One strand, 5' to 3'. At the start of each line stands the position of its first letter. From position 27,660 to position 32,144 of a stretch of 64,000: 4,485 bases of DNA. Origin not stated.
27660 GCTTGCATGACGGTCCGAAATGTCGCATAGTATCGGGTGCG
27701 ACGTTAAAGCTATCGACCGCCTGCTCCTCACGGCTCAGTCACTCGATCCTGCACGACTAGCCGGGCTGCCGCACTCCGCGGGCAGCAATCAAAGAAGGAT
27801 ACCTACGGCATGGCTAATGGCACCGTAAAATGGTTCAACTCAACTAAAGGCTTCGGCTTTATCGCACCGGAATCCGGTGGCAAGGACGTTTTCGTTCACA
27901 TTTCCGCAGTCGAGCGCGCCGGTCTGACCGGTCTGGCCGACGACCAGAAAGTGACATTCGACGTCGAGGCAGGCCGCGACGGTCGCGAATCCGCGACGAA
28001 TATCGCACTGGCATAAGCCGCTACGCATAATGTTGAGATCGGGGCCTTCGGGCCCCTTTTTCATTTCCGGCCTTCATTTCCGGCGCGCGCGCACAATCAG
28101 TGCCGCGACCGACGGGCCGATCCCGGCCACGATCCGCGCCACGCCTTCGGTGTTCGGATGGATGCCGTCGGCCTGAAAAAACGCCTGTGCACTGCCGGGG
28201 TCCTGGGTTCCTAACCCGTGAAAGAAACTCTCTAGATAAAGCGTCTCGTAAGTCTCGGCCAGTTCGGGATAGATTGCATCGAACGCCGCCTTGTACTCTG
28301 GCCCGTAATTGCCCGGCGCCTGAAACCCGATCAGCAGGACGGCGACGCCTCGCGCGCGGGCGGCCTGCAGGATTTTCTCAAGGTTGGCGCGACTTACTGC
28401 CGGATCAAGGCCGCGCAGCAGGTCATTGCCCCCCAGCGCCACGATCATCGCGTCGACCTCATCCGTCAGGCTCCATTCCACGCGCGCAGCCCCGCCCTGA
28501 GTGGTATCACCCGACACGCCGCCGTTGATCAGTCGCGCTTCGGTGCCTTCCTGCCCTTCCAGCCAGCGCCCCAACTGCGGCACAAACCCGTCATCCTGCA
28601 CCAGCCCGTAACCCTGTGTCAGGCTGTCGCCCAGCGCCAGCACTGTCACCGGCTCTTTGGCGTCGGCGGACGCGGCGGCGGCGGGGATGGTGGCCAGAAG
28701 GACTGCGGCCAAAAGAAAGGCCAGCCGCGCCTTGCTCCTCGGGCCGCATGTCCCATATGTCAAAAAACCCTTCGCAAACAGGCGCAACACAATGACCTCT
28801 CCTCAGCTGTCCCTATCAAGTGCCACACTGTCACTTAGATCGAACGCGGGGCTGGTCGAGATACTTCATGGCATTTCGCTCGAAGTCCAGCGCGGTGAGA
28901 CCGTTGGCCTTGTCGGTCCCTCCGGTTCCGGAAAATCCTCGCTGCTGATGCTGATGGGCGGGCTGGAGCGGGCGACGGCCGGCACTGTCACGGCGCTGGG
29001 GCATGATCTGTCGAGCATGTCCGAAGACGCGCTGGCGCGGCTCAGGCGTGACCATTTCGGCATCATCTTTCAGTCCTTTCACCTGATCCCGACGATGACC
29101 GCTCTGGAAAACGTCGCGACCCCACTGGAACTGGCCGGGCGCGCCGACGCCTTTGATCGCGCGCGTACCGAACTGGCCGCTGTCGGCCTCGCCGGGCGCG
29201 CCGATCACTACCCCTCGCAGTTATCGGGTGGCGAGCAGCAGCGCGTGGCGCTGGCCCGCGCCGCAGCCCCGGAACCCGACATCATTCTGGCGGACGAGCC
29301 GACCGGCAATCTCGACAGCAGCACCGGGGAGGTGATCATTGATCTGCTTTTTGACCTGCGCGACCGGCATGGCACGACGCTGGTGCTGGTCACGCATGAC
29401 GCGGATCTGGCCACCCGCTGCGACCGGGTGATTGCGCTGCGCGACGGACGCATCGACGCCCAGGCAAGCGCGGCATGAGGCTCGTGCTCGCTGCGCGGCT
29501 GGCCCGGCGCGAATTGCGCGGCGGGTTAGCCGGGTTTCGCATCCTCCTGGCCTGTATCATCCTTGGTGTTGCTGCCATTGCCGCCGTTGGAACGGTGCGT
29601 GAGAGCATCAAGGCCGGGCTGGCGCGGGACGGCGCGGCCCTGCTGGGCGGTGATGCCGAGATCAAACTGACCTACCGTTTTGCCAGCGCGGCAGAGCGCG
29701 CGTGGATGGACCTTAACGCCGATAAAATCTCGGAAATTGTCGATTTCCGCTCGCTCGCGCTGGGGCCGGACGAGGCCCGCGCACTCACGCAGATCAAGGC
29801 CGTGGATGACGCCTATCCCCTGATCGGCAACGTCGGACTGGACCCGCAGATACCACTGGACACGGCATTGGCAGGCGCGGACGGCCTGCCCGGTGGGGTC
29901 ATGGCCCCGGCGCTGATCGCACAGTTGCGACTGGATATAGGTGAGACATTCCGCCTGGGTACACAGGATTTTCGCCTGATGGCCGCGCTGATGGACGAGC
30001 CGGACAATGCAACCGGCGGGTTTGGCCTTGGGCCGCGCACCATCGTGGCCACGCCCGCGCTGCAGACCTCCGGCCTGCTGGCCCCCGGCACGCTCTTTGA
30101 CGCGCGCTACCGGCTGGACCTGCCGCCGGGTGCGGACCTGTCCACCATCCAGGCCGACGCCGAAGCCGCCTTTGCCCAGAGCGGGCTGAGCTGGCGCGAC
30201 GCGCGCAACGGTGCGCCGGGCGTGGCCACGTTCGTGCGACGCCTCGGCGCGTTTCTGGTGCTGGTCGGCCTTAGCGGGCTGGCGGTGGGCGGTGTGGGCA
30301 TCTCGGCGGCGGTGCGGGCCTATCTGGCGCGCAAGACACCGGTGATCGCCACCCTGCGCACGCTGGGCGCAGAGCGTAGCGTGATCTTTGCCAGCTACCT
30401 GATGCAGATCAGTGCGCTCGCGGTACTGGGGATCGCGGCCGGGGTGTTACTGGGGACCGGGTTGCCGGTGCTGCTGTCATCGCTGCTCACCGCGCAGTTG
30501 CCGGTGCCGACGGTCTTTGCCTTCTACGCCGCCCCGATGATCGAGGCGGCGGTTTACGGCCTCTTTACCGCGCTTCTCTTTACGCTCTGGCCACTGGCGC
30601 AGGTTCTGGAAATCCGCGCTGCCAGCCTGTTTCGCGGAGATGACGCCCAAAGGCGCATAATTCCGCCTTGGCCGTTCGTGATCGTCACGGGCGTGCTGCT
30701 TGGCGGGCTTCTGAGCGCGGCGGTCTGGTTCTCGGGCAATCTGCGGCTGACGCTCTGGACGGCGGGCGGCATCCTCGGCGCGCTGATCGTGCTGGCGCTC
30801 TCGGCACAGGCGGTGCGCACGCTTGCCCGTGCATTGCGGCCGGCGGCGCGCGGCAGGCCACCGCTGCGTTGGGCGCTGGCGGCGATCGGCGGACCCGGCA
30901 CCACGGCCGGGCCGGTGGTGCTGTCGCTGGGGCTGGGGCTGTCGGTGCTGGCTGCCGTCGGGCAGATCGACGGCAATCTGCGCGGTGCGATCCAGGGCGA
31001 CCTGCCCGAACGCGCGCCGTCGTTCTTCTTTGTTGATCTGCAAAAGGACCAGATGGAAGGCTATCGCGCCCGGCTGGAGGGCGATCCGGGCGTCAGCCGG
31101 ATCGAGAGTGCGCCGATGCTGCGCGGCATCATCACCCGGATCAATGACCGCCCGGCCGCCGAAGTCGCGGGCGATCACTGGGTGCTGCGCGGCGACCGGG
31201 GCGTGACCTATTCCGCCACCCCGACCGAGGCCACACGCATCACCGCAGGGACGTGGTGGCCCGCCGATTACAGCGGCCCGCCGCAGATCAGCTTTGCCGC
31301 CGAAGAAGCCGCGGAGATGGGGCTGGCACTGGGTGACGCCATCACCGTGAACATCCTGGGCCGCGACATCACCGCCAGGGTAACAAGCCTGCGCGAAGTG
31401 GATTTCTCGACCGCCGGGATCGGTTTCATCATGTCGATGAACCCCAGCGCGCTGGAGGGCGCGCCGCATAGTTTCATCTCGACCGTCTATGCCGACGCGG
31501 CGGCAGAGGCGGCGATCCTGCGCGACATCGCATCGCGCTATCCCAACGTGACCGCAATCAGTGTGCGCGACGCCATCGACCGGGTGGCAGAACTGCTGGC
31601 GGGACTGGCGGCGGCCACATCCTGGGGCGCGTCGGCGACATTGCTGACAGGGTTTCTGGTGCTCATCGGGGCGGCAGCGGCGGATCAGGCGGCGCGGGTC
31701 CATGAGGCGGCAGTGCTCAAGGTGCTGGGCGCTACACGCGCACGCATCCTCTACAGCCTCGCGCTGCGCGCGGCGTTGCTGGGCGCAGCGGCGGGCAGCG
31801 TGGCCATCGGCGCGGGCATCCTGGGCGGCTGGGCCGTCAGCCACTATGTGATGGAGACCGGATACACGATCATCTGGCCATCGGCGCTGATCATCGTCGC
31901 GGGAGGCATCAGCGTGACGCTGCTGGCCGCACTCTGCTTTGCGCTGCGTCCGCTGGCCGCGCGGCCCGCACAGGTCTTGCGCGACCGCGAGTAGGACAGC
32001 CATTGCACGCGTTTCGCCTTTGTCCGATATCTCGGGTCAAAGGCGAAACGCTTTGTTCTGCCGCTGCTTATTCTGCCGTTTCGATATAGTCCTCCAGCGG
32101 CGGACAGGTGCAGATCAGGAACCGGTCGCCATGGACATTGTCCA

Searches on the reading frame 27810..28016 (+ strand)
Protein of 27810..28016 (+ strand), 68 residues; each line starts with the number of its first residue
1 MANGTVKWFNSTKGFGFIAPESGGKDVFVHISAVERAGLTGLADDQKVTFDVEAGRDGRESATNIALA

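Call 80: search_protein_families(library=pfam, max_evalue=0.00001, proteins=[window:27810-28016:+])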
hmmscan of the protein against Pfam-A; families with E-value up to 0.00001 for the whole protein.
window:27810-28016:+ (68 aa): 1 family
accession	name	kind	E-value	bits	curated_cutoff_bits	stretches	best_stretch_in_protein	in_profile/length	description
PF00313.28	CSD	-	6.7e-24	84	27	1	3-66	2-64/66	'Cold-shock' DNA-binding domain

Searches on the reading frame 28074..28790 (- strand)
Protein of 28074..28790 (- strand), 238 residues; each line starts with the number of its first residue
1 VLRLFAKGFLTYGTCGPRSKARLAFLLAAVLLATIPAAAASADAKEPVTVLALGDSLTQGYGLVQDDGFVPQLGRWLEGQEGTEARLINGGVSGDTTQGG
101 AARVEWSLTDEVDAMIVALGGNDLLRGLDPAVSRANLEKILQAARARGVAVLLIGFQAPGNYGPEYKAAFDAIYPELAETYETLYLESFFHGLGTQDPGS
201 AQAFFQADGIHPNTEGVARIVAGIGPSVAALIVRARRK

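Call 80: search_protein_families(library=pfam, max_evalue=0.00001, proteins=[window:28074-28790:-])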
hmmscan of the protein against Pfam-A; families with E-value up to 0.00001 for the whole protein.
window:28074-28790:- (238 aa): 3 families
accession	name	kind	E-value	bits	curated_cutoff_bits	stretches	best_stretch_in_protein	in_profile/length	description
PF13472.12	Lipase_GDSL_2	-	9.8e-26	91.8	32.9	1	52-218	1-177/178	GDSL-like Lipase/Acylhydrolase family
PF00657.28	Lipase_GDSL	-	1.4e-11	45.4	23.6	1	50-221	1-205/208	GDSL-like Lipase/Acylhydrolase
PF25182.1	NonGDSL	-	6.3e-06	26.1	80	1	34-157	14-140/220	Non-GDSL lipase-like family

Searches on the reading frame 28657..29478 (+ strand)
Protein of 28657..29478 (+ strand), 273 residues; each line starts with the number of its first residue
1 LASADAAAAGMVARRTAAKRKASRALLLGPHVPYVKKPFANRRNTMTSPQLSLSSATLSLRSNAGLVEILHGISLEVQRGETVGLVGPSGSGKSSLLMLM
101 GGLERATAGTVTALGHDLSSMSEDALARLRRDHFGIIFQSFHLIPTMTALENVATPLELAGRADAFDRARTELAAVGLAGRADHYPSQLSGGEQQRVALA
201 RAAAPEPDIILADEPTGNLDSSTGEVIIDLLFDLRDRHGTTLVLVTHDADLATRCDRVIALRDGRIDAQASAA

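Call 80: search_protein_families(library=pfam, max_evalue=0.00001, proteins=[window:28657-29478:+])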
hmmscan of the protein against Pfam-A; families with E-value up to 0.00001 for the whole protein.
window:28657-29478:+ (273 aa): 1 family
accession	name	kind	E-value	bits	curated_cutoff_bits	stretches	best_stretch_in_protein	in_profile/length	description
PF00005.33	ABC_tran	-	1.5e-33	116.7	25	1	70-216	1-136/137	ABC transporter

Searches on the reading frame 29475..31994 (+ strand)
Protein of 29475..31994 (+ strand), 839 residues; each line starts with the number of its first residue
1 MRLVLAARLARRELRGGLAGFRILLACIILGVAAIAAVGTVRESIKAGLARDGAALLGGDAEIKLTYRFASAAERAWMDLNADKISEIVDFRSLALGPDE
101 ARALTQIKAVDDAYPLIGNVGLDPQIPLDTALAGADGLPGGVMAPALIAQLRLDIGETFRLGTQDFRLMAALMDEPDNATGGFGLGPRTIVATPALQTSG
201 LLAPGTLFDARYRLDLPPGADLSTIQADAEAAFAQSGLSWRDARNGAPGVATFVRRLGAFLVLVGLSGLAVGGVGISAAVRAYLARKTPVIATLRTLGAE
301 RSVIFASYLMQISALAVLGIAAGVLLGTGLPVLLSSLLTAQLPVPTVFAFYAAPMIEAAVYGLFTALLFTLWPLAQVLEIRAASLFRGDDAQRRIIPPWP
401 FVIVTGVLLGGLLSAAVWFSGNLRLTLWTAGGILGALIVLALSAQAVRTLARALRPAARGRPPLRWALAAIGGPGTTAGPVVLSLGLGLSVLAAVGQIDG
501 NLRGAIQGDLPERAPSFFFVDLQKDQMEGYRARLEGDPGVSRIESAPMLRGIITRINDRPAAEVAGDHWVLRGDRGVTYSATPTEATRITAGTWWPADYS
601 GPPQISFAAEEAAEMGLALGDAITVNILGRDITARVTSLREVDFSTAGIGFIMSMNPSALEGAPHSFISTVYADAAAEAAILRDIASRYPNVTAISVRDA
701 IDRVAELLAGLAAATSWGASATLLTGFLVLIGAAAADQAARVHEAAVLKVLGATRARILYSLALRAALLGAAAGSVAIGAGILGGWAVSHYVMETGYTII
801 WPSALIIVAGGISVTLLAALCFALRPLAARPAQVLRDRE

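Call 80: search_protein_families(library=pfam, max_evalue=0.00001, proteins=[window:29475-31994:+])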
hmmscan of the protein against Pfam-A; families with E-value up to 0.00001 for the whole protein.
window:29475-31994:+ (839 aa): 1 family
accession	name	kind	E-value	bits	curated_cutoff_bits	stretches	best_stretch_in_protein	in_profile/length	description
PF02687.27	FtsX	-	1.2e-14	54.8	25.5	2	722-826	7-115/120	FtsX-like permease C-terminal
